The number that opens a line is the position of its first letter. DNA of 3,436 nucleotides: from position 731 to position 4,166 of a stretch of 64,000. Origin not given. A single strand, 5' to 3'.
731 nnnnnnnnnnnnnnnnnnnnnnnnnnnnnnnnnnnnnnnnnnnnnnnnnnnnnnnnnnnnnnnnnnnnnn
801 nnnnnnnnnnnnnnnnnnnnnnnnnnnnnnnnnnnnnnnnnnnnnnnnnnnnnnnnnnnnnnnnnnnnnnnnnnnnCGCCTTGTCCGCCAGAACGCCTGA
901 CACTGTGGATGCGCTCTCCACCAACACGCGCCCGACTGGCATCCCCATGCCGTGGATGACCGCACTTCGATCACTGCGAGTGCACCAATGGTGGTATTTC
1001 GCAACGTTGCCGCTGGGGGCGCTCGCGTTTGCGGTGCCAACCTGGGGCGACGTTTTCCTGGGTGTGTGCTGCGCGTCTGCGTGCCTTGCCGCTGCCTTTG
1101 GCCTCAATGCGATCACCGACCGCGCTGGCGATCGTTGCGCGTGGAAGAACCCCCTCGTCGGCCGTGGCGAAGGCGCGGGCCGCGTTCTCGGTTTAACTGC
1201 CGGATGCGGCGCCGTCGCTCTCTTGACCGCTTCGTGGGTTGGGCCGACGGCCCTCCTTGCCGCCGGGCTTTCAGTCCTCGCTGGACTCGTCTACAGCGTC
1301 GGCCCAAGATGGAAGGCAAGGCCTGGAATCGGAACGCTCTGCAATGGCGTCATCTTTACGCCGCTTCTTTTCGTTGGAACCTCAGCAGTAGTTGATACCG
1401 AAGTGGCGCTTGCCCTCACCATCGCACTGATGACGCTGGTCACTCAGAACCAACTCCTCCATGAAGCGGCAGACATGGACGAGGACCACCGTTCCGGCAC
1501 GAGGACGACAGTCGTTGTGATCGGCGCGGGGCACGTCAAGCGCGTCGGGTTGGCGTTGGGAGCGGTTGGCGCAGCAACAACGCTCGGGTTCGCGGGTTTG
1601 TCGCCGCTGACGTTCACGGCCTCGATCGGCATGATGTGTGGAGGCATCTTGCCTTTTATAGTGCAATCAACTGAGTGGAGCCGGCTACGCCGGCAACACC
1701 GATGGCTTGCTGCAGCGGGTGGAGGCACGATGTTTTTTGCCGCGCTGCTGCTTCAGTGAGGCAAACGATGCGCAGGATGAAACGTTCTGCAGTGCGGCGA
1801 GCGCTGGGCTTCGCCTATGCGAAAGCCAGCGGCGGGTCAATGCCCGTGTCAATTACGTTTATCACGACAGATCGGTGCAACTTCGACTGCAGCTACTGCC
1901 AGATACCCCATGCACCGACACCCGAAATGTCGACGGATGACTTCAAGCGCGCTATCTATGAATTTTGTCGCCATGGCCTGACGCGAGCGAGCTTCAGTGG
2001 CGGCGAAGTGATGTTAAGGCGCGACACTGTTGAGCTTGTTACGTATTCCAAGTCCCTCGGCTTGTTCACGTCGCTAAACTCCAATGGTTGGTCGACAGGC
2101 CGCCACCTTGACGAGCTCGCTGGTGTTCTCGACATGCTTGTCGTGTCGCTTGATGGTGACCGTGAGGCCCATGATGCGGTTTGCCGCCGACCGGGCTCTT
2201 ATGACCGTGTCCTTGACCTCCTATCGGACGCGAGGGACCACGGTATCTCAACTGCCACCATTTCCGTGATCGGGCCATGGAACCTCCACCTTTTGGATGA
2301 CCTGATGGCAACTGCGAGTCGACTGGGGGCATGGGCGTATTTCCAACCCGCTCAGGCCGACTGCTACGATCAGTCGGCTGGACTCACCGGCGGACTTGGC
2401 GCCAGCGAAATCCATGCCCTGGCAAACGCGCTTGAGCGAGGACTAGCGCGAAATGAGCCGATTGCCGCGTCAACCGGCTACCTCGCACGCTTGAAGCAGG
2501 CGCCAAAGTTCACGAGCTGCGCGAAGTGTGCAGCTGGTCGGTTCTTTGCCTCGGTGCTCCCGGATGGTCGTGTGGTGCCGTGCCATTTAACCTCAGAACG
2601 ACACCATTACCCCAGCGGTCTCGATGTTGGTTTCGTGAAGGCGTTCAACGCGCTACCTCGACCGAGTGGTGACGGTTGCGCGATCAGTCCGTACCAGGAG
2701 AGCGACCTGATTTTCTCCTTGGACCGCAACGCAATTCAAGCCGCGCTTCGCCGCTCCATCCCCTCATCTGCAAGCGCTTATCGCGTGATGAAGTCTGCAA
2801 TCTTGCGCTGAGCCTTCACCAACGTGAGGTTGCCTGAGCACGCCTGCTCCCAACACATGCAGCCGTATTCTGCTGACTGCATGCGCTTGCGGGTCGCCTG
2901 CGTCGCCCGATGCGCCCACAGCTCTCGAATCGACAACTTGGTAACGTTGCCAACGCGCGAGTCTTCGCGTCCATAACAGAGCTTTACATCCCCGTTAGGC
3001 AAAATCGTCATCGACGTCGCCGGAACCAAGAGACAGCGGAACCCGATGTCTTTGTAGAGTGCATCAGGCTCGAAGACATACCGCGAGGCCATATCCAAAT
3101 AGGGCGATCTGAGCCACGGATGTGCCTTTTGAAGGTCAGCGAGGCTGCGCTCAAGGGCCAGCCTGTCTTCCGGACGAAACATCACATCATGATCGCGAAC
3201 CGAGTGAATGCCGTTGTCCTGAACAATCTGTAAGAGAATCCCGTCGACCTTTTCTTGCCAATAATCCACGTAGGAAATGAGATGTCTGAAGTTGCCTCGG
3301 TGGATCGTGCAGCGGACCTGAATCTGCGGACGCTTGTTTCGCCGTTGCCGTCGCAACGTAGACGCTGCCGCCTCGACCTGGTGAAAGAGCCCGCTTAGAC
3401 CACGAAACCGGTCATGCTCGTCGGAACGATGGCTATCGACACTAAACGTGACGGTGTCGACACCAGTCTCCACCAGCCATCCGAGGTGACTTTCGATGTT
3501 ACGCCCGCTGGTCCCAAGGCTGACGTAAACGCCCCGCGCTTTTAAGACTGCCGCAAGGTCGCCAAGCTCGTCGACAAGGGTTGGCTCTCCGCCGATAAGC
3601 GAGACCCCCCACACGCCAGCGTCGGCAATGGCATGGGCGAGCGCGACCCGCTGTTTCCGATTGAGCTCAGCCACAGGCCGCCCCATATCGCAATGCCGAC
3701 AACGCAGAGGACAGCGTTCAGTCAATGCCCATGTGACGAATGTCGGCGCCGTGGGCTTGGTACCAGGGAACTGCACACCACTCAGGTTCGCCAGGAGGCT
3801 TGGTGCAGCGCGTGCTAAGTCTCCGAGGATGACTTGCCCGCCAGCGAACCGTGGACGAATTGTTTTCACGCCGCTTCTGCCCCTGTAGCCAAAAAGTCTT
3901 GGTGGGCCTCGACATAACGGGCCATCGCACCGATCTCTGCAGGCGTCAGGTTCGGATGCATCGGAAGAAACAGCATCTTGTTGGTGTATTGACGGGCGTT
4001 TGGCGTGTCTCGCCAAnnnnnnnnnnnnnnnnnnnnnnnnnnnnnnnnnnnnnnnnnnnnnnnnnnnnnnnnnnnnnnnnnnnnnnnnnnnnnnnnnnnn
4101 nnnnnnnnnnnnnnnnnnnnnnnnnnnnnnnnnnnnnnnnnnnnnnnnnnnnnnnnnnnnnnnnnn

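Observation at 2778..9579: Four-gene operon: B12-rSAM (953 aa), Zn-ribbon rSAM, DegT aminotransferase, twitch rSAM, with the last three genes chained by 4-nt overlaps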

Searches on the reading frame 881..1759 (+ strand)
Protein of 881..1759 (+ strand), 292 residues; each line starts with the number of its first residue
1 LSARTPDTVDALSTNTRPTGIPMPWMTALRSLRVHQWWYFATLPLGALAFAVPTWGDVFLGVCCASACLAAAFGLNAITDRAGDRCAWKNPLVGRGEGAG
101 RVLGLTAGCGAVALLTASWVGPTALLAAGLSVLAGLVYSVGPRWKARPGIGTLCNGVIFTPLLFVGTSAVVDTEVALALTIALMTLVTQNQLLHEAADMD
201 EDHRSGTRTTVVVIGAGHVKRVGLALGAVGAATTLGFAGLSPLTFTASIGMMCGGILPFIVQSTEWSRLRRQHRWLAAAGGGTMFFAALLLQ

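Call 4: search_protein_families(library=pfam, proteins=[window:881-1759:+], max_evalue=0.01)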
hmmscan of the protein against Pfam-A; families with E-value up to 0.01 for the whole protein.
window:881-1759:+ (292 aa): 1 family
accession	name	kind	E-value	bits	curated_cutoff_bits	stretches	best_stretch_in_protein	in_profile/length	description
PF01040.23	UbiA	-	1.3e-17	64.4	34.2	1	48-265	11-234/250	UbiA prenyltransferase family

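Call 5: search_protein_families(library=ncbifam, proteins=[window:881-1759:+], max_evalue=0.01)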
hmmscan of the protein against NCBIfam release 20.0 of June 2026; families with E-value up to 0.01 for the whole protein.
window:881-1759:+ (292 aa): 11 families
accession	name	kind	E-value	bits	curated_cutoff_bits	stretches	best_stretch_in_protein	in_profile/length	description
NF010119.0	PRK13595.1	equivalog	7.8e-08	32.2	248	1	111-257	107-248/292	prenyltransferase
NF009516.0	PRK12875.1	equivalog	7.4e-07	28.5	205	1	37-229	29-230/292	prenyltransferase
NF009523.0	PRK12884.1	equivalog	1.5e-06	27.6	269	1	55-233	36-214/279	prenyltransferase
NF006088.0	PRK08238.1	equivalog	0.00014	20.7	351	1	23-170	190-342/482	UbiA family prenyltransferase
NF009521.0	PRK12882.1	equivalog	0.00024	20.4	296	1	111-233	95-217/280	geranylgeranylglycerol-phosphate geranylgeranyltransferase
TIGR00751.1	menA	equivalog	0.00057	19.4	102.15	1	124-271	110-258/284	1,4-dihydroxy-2-naphthoate octaprenyltransferase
NF009525.0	PRK12887.1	equivalog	0.00084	18.7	226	1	67-226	62-235/310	homogentisate phytyltransferase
NF004749.0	PRK06080.1-1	equivalog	0.0011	18.2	277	1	126-221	132-231/311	1,4-dihydroxy-2-naphthoate polyprenyltransferase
NF009522.0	PRK12883.1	equivalog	0.0013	18.3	353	1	110-229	92-209/279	geranylgeranylglycerol-phosphate geranylgeranyltransferase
NF004754.0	PRK06080.1-6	equivalog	0.002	17.6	522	1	118-228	123-236/308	1,4-dihydroxy-2-naphthoate polyprenyltransferase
NF047439.1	prenyl_LA_0991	equivalog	0.0066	16.2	300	1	154-262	139-244/275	LA_0991 family prenyltransferase-like protein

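Call 34: search_solved_structures(query=window:881-1759:+, max_evalue=0.1)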
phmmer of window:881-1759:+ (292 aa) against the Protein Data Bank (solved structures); distinct sequences matched with E-value up to 0.1: 1.
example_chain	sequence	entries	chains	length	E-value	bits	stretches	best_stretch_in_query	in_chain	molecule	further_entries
4tq3_A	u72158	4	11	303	6e-07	32.4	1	25-220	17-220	Prenyltransferase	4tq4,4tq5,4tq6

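Call 69: search_solved_structures(query=A3, max_evalue=1)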
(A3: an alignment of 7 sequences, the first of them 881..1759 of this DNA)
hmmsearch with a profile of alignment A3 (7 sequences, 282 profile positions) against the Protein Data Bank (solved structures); distinct sequences matched with E-value up to 1: 1.
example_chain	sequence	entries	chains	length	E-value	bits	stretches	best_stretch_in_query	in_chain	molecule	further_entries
4tq3_A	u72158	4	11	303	1.9e-13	53.6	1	17-226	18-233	Prenyltransferase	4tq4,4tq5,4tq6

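Call 98: search_protein_families(library=ncbifam, alignment_id=A3, max_evalue=1)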
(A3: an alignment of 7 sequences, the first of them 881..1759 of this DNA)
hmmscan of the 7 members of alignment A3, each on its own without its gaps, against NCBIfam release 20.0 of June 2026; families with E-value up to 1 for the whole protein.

A. member 1, window:881-1759:+ (292 aa): 12 families
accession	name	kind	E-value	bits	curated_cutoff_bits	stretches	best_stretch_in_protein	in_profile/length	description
NF010119.0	PRK13595.1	equivalog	7.8e-08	32.2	248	1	111-257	107-248/292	prenyltransferase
NF009516.0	PRK12875.1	equivalog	7.4e-07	28.5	205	1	37-229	29-230/292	prenyltransferase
NF009523.0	PRK12884.1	equivalog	1.5e-06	27.6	269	1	55-233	36-214/279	prenyltransferase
NF006088.0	PRK08238.1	equivalog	0.00014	20.7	351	1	23-170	190-342/482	UbiA family prenyltransferase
NF009521.0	PRK12882.1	equivalog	0.00024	20.4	296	1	111-233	95-217/280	geranylgeranylglycerol-phosphate geranylgeranyltransferase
TIGR00751.1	menA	equivalog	0.00057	19.4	102.15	1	124-271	110-258/284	1,4-dihydroxy-2-naphthoate octaprenyltransferase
NF009525.0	PRK12887.1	equivalog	0.00084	18.7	226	1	67-226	62-235/310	homogentisate phytyltransferase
NF004749.0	PRK06080.1-1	equivalog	0.0011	18.2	277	1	126-221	132-231/311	1,4-dihydroxy-2-naphthoate polyprenyltransferase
NF009522.0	PRK12883.1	equivalog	0.0013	18.3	353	1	110-229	92-209/279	geranylgeranylglycerol-phosphate geranylgeranyltransferase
NF004754.0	PRK06080.1-6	equivalog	0.002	17.6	522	1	118-228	123-236/308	1,4-dihydroxy-2-naphthoate polyprenyltransferase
NF047439.1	prenyl_LA_0991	equivalog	0.0066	16.2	300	1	154-262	139-244/275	LA_0991 family prenyltransferase-like protein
NF004752.0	PRK06080.1-4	subfamily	0.081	12.5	289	1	110-216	102-218/300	1,4-dihydroxy-2-naphthoate polyprenyltransferase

B. families by the number of members that match (of 7 scanned): 27 families (the first 25 are shown)
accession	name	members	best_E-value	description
NF009516.0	PRK12875.1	6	4.1e-13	prenyltransferase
NF009523.0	PRK12884.1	6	1.1e-08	prenyltransferase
NF009525.0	PRK12887.1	5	8.1e-07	homogentisate phytyltransferase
NF009521.0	PRK12882.1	4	2e-06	geranylgeranylglycerol-phosphate geranylgeranyltransferase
NF009608.0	PRK13105.1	3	8e-07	prenyltransferase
NF009522.0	PRK12883.1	3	0.00082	geranylgeranylglycerol-phosphate geranylgeranyltransferase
NF004751.0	PRK06080.1-3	2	1.6e-06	1,4-dihydroxy-2-naphthoate polyprenyltransferase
NF006088.0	PRK08238.1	2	8.8e-05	UbiA family prenyltransferase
NF009526.0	PRK12888.1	2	0.00017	4-hydroxybenzoate octaprenyltransferase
TIGR01475.1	ubiA_other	2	0.0066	UbiA-like polyprenyltransferase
NF010119.0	PRK13595.1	1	7.8e-08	prenyltransferase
NF005742.0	PRK07566.1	1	3.7e-05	chlorophyll synthase ChlG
NF041584.1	MqnP_SCO4491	1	0.00028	menaquinone biosynthesis prenyltransferase MqnP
NF004617.0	PRK05951.1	1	0.00033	prenyltransferase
TIGR00751.1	menA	1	0.00057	1,4-dihydroxy-2-naphthoate octaprenyltransferase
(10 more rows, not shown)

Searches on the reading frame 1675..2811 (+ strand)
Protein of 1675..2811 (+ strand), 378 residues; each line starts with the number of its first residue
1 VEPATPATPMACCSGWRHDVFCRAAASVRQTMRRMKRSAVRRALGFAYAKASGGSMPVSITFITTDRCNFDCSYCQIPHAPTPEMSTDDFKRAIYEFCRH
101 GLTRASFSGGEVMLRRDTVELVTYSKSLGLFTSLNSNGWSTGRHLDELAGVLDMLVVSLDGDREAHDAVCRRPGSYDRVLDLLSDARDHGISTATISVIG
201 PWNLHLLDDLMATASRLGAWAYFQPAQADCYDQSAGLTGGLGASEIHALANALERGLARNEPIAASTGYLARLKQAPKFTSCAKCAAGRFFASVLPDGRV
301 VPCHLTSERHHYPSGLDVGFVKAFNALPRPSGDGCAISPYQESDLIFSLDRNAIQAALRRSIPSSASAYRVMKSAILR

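Call 4: search_protein_families(library=pfam, proteins=[window:1675-2811:+], max_evalue=0.01)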
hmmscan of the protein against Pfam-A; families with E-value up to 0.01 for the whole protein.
window:1675-2811:+ (378 aa): 1 family
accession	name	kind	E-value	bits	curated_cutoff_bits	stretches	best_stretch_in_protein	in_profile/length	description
PF04055.27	Radical_SAM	-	7e-23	82.1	29.5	1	63-210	2-162/166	Radical SAM superfamily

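Call 5: search_protein_families(library=ncbifam, proteins=[window:1675-2811:+], max_evalue=0.01)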
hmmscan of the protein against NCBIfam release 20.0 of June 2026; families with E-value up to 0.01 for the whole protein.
window:1675-2811:+ (378 aa): 60 families (the best 25 are shown)
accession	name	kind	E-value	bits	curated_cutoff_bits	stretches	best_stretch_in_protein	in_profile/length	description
TIGR03961.1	rSAM_PTO1314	hypoth_equivalog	3.1e-18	66.2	306.05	1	67-355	32-318/332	PTO1314 family radical SAM protein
TIGR04466.1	rSAM_BlsE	equivalog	7.1e-18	65.1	400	1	66-211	11-159/327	cytosylglucuronate decarboxylase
TIGR02109.1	PQQ_syn_pqqE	equivalog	1.7e-17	63.4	381.35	1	56-306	5-260/358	pyrroloquinoline quinone biosynthesis protein PqqE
TIGR04055.1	rSAM_NirJ2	equivalog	2.5e-17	63.4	500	1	60-222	2-169/326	putative heme d1 biosynthesis radical SAM protein NirJ2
TIGR04545.1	rSAM_ahbD_hemeb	equivalog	3.2e-16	59.7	500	1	62-222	4-170/339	heme b synthase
TIGR04347.1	pseudo_SAM_Halo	equivalog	6.1e-16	58.7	525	1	57-210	38-195/390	TIGR04347 family pseudo-SAM/SPASM protein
TIGR03913.1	rad_SAM_trio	equivalog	1.2e-15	56.9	591.75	1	56-220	17-185/477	GDL motif peptide-associated radical SAM/SPASM maturase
TIGR04303.1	GeoRSP_rSAM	equivalog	5.8e-15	55.7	400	1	57-216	4-166/325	GeoRSP system radical SAM/SPASM protein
TIGR02666.1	moaA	equivalog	8.1e-15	54.6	284.05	1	65-194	17-158/336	GTP 3',8-cyclase MoaA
NF045574.1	sacti_mat_StsB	exception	1.5e-14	53.8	625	1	61-212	99-254/466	StsB family radical SAM/SPASM domain sactipeptide maturase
TIGR04546.1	rSAM_ahbC_deAc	equivalog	2.5e-14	52.9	650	1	56-193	38-179/390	12,18-didecarboxysiroheme deacetylase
TIGR03962.1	mycofact_rSAM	equivalog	4.6e-14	52.4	265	1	53-223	7-182/339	mycofactocin radical SAM maturase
TIGR04053.2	TIGR04053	equivalog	9.3e-14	51.4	395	1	56-220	6-179/366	TIGR04053 family radical SAM/SPASM domain-containing protein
TIGR04051.1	rSAM_NirJ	equivalog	1.1e-13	50.9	515.45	1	64-210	8-159/354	heme d1 biosynthesis radical SAM protein NirJ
TIGR02668.1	moaA_archaeal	equivalog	1.4e-13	50.5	325.25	1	63-212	15-171/303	GTP 3',8-cyclase MoaA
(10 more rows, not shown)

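Call 70: search_solved_structures(query=A4, max_evalue=0.0001)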
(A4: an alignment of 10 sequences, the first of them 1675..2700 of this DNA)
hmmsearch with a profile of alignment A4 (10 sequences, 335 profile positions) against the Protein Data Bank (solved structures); distinct sequences matched with E-value up to 0.0001: 32.
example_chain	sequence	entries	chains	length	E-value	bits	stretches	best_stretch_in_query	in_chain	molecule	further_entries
6efn_A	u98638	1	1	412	6.6e-29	104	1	27-276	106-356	Sporulation killing factor maturation protein SkfB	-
7vob_C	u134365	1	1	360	3.9e-24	88.3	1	36-190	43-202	Cytosylglucuronate decarboxylase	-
7voc_C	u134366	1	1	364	4e-24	88.3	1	36-190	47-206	Cytosylglucuronate decarboxylase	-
6c8v_A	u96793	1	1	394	1.2e-22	83.5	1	31-275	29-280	Coenzyme PQQ synthesis protein E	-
5wgg_A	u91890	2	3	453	4.9e-19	71.6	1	25-285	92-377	Radical SAM domain protein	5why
8wm2_A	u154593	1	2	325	2e-18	69.6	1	17-133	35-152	Fe-S radical SAM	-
2fb2_A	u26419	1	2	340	5.5e-17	64.8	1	32-172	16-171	Molybdenum cofactor biosynthesis protein A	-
1tv7_A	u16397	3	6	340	1.3e-16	63.6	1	33-172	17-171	Molybdenum cofactor biosynthesis protein A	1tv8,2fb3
9dfn_A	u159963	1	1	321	3.4e-14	55.7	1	26-174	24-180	Radical SAM core domain-containing protein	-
9dfu_A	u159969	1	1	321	3.6e-14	55.6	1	26-174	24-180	Radical SAM core domain-containing protein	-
7n7i_A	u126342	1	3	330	7.1e-14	54.6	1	21-171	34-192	Viperin-like enzyme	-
6b4c_A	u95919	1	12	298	1.2e-13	53.9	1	22-171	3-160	Viperin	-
5vsl_A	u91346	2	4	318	3.2e-13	52.4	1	24-158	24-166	Radical S-adenosyl methionine domain-containing protein 2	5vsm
6q2p_A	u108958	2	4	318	3.4e-13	52.4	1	24-158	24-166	Radical S-adenosyl methionine domain-containing protein 2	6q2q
7n7h_A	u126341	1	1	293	3.6e-13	52.3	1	27-158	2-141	VIPERIN-LIKE ENZYME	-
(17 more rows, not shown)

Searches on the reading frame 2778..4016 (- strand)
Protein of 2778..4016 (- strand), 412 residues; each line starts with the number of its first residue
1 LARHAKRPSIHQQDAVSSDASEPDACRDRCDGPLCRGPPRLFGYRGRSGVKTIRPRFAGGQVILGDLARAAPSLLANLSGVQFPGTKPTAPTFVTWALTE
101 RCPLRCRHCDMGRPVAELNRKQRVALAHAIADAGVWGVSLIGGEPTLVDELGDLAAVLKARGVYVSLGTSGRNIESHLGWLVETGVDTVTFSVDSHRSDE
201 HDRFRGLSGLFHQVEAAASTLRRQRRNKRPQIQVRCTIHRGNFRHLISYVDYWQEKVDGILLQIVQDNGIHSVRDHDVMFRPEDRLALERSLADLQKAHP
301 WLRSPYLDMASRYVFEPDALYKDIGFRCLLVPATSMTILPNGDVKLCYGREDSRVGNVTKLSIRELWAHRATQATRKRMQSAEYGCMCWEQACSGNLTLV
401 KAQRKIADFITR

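Call 4: search_protein_families(library=pfam, proteins=[window:2778-4016:-], max_evalue=0.01)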
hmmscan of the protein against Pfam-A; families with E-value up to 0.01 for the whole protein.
window:2778-4016:- (412 aa): 2 families
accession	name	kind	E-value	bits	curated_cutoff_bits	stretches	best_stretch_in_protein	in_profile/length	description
PF04055.27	Radical_SAM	-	4.7e-14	53.3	29.5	1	98-224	3-139/166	Radical SAM superfamily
PF13186.11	SPASM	-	6.4e-08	33.2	21.5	1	328-388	1-63/67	Iron-sulfur cluster-binding domain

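Call 5: search_protein_families(library=ncbifam, proteins=[window:2778-4016:-], max_evalue=0.01)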
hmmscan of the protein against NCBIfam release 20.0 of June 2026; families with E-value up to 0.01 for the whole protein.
window:2778-4016:- (412 aa): 47 families (the best 25 are shown)
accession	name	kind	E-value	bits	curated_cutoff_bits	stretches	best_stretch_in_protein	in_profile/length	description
TIGR04303.1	GeoRSP_rSAM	equivalog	2.8e-21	76.4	400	1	90-378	3-287/325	GeoRSP system radical SAM/SPASM protein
TIGR04051.1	rSAM_NirJ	equivalog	2.1e-18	66.4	515.45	1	94-281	4-193/354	heme d1 biosynthesis radical SAM protein NirJ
TIGR04055.1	rSAM_NirJ2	equivalog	9.4e-18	64.8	500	1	94-252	2-160/326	putative heme d1 biosynthesis radical SAM protein NirJ2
TIGR04053.2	TIGR04053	equivalog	2e-17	63.5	395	1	90-249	6-169/366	TIGR04053 family radical SAM/SPASM domain-containing protein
TIGR02109.1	PQQ_syn_pqqE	equivalog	6.2e-17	61.6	381.35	1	89-371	4-284/358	pyrroloquinoline quinone biosynthesis protein PqqE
TIGR04545.1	rSAM_ahbD_hemeb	equivalog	1.7e-16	60.6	500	1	94-250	2-159/339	heme b synthase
TIGR03913.1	rad_SAM_trio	equivalog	2.5e-16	59.1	591.75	1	90-240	17-166/477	GDL motif peptide-associated radical SAM/SPASM maturase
TIGR04317.1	W_rSAM_matur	equivalog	3.3e-16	59.3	380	1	98-255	10-173/349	tungsten cofactor oxidoreductase radical SAM maturase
TIGR04054.1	rSAM_NirJ1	equivalog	1e-14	54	650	1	81-254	25-198/387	putative heme d1 biosynthesis radical SAM protein NirJ1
TIGR04546.1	rSAM_ahbC_deAc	equivalog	2e-13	49.9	650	1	93-251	40-198/390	12,18-didecarboxysiroheme deacetylase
TIGR02666.1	moaA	equivalog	3.6e-13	49.2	284.05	1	97-220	15-149/336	GTP 3',8-cyclase MoaA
TIGR04250.1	SCM_rSAM_ScmE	equivalog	5.6e-13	48.5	400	1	91-254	2-166/358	SynChlorMet cassette radical SAM/SPASM protein ScmE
TIGR04347.1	pseudo_SAM_Halo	equivalog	1.6e-12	47.4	525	1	93-253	39-199/390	TIGR04347 family pseudo-SAM/SPASM protein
TIGR03962.1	mycofact_rSAM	equivalog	3.1e-11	43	265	1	89-247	9-167/339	mycofactocin radical SAM maturase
TIGR04103.1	rSAM_nif11_3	equivalog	5.3e-11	41.8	725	1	93-222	6-138/412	nif11-class peptide radical SAM maturase 3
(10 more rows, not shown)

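Call 35: search_solved_structures(query=window:2778-3869:-, max_evalue=0.001)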
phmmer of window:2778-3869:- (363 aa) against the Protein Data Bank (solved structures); distinct sequences matched with E-value up to 0.001: 5.
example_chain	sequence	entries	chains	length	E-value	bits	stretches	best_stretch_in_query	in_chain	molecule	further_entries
6c8v_A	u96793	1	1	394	6.3e-11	45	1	41-203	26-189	Coenzyme PQQ synthesis protein E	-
6efn_A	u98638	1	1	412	3.3e-07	32.8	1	42-195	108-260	Sporulation killing factor maturation protein SkfB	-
7vob_C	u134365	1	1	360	0.00011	24.5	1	40-164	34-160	Cytosylglucuronate decarboxylase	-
7voc_C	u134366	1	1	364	0.00011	24.5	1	40-164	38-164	Cytosylglucuronate decarboxylase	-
8wm2_A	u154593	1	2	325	0.00054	22.2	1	48-151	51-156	Fe-S radical SAM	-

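Call 109: search_solved_structures(query=A8, max_evalue=0.1)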
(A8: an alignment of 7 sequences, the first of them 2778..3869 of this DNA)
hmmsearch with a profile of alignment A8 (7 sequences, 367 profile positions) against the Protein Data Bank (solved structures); distinct sequences matched with E-value up to 0.1: 31.
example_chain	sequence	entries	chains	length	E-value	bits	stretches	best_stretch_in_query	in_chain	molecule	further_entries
6efn_A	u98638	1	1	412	1.2e-16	63.7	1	38-203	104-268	Sporulation killing factor maturation protein SkfB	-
7vob_C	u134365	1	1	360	1e-14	57.4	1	48-164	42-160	Cytosylglucuronate decarboxylase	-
7voc_C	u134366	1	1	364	1e-14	57.4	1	48-164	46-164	Cytosylglucuronate decarboxylase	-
6c8v_A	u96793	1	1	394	1.2e-14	57.2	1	41-202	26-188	Coenzyme PQQ synthesis protein E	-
8wm2_A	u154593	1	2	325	5.3e-11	45.1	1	42-146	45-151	Fe-S radical SAM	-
2fb2_A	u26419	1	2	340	3e-09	39.4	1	47-234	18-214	Molybdenum cofactor biosynthesis protein A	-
1tv7_A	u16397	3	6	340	4.3e-09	38.9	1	48-234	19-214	Molybdenum cofactor biosynthesis protein A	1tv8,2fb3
9dfu_A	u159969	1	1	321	2.1e-06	30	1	35-226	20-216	Radical SAM core domain-containing protein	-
9dfn_A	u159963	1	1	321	2.3e-06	29.9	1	35-226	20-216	Radical SAM core domain-containing protein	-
7wzv_A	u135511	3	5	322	2.7e-05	26.4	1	37-147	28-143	4Fe-4S cluster-binding domain-containing protein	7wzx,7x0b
5wgg_A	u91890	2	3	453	3.8e-05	25.9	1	46-246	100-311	Radical SAM domain protein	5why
7n7i_A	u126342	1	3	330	9.2e-05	24.6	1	34-151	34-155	Viperin-like enzyme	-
9dgw_A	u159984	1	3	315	0.00014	24.1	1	35-151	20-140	Radical SAM core domain-containing protein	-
8ai6_A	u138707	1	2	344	0.00018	23.7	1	45-148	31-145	Putative peptide biosynthesis protein YydG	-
8ai1_A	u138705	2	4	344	0.00018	23.6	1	45-148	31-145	Putative peptide biosynthesis protein YydG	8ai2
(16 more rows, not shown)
